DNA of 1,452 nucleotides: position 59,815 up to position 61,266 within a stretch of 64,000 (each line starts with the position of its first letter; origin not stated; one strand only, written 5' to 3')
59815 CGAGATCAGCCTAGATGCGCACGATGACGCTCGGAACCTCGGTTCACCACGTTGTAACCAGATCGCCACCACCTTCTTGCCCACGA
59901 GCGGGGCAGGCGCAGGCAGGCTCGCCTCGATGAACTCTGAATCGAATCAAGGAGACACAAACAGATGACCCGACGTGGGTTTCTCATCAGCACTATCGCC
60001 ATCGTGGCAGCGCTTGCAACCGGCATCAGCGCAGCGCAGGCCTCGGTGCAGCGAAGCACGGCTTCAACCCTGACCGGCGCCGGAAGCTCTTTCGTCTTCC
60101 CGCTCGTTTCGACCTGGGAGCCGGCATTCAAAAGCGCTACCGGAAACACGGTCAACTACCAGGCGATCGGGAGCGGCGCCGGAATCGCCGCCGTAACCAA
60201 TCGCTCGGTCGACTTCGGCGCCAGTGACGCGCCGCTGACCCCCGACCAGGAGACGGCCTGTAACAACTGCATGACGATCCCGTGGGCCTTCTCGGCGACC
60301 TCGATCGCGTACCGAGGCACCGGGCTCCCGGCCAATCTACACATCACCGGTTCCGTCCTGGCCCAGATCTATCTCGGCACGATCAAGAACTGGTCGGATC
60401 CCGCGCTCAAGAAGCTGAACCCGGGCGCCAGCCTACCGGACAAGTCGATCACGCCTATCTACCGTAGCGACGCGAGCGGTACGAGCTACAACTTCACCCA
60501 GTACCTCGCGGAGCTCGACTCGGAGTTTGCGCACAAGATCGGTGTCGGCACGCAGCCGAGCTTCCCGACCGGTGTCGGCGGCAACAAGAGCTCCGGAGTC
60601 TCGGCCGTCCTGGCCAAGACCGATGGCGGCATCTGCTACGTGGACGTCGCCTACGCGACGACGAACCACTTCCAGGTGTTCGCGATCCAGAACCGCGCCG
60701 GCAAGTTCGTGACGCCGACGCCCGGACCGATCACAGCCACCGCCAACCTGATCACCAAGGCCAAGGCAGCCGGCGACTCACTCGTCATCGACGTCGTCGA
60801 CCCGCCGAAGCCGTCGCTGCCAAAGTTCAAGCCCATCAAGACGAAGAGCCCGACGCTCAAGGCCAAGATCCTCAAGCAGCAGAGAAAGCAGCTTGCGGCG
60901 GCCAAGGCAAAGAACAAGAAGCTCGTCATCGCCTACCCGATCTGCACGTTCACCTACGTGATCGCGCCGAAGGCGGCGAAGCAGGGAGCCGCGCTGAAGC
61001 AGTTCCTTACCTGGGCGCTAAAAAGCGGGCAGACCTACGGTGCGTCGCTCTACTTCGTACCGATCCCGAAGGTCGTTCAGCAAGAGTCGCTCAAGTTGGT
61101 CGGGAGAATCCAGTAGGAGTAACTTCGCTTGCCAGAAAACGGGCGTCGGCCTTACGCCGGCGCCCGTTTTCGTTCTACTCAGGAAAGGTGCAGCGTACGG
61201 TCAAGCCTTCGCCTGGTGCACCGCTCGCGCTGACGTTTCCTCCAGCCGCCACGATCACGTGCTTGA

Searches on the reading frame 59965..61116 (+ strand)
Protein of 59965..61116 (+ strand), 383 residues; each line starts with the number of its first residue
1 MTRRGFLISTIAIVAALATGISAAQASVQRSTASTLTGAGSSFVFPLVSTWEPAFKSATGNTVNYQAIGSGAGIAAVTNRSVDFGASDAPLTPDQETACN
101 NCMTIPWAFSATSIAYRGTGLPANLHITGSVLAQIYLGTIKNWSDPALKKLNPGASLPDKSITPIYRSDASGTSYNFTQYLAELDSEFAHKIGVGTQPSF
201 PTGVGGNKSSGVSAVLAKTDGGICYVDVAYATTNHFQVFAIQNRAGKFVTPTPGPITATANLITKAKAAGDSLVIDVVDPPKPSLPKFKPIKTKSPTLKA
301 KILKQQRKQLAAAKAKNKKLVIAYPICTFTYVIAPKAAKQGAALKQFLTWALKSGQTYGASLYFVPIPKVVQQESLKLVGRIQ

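Call 36: search_protein_families(library=pfam, proteins=[window:59965-61116:+], max_evalue=0.00001)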
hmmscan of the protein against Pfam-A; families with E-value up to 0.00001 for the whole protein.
window:59965-61116:+ (383 aa): 2 families
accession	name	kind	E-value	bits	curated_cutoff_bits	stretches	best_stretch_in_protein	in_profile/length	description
PF12849.12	PBP_like_2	-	1.5e-37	130.3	27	1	31-352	7-264/267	PBP superfamily domain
PF01547.30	SBP_bac_1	-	2.5e-07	31.4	26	1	54-182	16-169/307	Bacterial extracellular solute-binding protein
